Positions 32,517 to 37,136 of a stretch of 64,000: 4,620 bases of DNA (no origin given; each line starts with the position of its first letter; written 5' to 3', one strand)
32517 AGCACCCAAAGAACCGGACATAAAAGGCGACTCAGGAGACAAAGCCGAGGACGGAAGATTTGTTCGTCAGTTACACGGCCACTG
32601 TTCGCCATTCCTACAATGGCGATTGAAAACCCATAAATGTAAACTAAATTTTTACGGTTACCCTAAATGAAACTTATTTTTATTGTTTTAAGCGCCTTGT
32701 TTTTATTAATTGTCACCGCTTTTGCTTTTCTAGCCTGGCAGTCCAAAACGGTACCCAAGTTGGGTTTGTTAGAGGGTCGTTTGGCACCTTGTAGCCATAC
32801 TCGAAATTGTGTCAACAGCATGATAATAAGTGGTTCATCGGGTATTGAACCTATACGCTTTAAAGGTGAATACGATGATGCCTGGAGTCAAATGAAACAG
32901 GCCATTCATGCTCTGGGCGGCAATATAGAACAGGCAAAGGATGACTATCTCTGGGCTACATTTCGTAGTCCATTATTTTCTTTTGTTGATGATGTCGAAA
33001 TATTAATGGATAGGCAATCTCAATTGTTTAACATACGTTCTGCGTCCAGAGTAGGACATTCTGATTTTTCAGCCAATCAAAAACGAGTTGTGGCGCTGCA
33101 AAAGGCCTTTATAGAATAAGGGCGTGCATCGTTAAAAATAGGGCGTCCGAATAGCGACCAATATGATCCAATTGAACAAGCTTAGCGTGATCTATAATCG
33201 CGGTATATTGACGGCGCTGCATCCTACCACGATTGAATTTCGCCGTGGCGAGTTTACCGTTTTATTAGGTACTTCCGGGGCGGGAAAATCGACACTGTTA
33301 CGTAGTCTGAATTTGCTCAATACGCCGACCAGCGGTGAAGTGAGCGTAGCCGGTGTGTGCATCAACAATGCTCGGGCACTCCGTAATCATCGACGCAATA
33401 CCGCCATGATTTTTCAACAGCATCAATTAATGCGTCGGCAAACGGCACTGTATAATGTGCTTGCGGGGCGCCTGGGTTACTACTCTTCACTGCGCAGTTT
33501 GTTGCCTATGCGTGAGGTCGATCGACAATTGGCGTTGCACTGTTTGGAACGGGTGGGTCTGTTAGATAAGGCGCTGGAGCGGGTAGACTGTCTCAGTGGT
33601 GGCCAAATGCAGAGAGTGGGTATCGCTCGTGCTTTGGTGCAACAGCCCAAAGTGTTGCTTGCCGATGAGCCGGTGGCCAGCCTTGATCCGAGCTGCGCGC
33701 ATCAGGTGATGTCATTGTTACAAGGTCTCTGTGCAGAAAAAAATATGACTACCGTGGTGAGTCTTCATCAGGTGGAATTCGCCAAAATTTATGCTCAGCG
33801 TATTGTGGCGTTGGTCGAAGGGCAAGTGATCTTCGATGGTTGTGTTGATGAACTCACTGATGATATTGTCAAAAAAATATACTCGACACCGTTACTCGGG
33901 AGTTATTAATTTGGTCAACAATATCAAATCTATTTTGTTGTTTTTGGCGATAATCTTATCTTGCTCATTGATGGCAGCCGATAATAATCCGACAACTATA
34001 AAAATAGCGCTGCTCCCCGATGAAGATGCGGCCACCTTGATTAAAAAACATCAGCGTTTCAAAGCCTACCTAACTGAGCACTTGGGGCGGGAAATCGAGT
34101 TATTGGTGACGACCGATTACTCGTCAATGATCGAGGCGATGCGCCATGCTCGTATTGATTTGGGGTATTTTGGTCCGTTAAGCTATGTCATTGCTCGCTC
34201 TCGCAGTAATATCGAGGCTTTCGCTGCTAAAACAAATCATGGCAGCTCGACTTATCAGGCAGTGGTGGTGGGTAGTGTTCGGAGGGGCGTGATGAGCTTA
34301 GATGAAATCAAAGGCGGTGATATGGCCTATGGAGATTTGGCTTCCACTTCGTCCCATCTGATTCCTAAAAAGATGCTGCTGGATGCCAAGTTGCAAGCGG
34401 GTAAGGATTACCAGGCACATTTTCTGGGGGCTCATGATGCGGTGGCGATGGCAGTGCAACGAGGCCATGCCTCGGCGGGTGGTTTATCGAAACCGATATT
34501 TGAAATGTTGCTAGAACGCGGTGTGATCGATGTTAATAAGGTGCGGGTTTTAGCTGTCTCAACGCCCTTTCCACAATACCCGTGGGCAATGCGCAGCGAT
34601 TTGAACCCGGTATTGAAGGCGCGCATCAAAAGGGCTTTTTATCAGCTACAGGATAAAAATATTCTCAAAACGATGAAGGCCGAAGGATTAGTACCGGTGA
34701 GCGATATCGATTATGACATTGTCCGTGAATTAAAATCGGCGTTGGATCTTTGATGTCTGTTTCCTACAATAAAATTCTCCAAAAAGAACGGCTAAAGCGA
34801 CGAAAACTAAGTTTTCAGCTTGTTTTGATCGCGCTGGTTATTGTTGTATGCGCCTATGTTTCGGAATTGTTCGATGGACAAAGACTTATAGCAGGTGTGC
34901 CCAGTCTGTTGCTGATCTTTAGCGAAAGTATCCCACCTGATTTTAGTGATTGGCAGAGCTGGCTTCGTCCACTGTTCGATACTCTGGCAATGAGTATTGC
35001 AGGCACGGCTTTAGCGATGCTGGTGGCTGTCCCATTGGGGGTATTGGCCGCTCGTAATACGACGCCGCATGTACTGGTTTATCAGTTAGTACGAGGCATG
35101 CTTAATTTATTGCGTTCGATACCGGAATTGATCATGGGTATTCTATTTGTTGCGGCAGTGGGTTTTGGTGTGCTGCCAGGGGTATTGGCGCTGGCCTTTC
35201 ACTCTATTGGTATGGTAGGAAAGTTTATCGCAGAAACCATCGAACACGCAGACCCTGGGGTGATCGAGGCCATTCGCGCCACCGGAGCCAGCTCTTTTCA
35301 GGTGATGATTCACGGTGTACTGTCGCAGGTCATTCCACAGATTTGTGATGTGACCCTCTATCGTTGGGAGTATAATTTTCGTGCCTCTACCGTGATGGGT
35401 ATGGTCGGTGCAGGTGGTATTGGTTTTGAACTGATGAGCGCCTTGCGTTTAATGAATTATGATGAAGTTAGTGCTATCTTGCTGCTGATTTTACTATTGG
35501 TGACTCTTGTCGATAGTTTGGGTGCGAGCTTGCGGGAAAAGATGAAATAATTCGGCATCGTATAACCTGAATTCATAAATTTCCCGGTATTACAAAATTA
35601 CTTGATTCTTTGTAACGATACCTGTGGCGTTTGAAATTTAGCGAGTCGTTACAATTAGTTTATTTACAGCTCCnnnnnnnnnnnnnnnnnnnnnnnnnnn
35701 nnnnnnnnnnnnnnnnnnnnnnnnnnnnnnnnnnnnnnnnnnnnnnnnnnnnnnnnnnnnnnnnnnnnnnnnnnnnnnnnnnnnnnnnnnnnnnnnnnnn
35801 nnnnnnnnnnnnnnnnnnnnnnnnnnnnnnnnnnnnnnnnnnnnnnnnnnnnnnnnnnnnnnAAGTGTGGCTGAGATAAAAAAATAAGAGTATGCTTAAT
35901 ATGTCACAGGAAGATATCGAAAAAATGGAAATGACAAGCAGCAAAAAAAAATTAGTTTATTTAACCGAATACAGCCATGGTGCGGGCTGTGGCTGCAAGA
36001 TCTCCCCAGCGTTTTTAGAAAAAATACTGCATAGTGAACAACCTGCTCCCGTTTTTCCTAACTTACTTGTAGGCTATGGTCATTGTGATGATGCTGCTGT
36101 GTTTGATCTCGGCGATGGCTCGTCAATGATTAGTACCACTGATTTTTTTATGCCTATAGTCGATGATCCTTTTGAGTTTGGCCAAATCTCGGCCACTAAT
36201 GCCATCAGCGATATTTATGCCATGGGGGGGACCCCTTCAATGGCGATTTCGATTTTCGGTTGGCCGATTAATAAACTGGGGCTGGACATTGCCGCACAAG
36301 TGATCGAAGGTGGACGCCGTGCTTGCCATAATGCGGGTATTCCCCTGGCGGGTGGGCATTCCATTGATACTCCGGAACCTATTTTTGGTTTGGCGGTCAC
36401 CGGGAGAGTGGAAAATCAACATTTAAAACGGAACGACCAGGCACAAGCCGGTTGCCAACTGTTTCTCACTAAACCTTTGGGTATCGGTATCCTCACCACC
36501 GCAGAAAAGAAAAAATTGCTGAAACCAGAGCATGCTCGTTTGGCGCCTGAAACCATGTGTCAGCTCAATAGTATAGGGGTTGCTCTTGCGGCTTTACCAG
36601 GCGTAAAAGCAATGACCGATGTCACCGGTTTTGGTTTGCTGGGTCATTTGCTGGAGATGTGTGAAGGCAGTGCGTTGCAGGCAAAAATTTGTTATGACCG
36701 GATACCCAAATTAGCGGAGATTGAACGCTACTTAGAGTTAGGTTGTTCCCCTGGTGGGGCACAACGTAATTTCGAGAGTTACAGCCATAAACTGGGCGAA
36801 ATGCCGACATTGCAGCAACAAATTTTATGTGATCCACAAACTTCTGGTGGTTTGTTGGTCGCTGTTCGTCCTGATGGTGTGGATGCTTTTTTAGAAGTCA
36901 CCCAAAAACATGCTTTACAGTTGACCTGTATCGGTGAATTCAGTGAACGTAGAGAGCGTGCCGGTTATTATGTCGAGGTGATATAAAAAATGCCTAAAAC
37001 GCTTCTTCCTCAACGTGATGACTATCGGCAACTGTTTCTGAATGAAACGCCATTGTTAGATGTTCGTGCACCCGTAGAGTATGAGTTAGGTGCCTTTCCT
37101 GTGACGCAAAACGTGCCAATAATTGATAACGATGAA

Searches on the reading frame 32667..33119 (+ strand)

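Call 89: search_protein_families(library=pfam, proteins=[window:32667-33119:+], max_evalue=0.001)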
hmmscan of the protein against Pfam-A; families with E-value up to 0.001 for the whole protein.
window:32667-33119:+ (150 aa): 1 family
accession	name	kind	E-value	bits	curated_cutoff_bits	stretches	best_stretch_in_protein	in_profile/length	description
PF07386.16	DUF1499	-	3.2e-28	98.9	22.6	1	39-148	2-114/114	Protein of unknown function (DUF1499)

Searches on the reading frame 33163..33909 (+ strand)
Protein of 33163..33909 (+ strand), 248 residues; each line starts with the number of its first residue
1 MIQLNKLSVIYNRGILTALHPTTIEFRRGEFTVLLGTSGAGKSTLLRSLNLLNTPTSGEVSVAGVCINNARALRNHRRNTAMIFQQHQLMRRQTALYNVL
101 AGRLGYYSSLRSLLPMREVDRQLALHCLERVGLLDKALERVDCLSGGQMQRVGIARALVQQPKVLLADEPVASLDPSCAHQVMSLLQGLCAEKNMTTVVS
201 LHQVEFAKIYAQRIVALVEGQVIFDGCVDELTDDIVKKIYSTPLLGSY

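Call 62: search_protein_families(library=pfam, proteins=[window:33163-33909:+], max_evalue=0.00001)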
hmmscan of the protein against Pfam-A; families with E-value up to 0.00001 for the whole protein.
window:33163-33909:+ (248 aa): 1 family
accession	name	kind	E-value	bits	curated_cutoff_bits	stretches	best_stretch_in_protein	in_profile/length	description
PF00005.33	ABC_tran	-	2.7e-31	109.4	25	1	20-172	2-137/137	ABC transporter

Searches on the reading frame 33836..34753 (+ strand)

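Call 62: search_protein_families(library=pfam, proteins=[window:33836-34753:+], max_evalue=0.00001)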
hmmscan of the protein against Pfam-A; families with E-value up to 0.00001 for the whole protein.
window:33836-34753:+ (305 aa): 1 family
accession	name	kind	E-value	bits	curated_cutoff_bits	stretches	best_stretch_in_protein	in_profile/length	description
PF12974.12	Phosphonate-bd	-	3.3e-63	213.7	27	1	57-293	1-242/242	ABC transporter, phosphonate, periplasmic substrate-binding protein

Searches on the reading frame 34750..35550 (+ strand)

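Call 62: search_protein_families(library=pfam, proteins=[window:34750-35550:+], max_evalue=0.00001)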
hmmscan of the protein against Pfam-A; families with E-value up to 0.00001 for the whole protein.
window:34750-35550:+ (266 aa): 1 family
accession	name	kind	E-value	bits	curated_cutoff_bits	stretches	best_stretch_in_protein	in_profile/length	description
PF00528.27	BPD_transp_1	-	1.2e-22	80.9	26.4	1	93-264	1-181/184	Binding-protein-dependent transport system inner membrane component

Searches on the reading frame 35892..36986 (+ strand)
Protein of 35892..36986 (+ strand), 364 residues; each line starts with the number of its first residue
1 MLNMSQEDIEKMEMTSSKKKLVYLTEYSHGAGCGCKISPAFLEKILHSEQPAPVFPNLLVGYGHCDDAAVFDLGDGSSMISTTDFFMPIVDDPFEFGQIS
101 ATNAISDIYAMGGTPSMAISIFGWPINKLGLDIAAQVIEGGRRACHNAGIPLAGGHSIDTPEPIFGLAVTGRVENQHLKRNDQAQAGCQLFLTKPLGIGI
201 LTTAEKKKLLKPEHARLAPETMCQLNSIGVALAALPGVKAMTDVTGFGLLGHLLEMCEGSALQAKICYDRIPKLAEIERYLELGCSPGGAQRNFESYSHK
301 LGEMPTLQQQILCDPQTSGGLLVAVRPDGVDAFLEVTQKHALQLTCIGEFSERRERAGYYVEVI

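Call 62: search_protein_families(library=pfam, proteins=[window:35892-36986:+], max_evalue=0.00001)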
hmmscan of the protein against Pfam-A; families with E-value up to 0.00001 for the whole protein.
window:35892-36986:+ (364 aa): 2 families
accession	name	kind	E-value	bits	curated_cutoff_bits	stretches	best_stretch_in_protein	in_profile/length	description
PF00586.29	AIRS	-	5.3e-24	85.2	24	1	66-173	2-112/112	AIR synthase related protein, N-terminal domain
PF02769.27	AIRS_C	-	2.2e-21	77.1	23.1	1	185-355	1-150/156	AIR synthase related protein, C-terminal domain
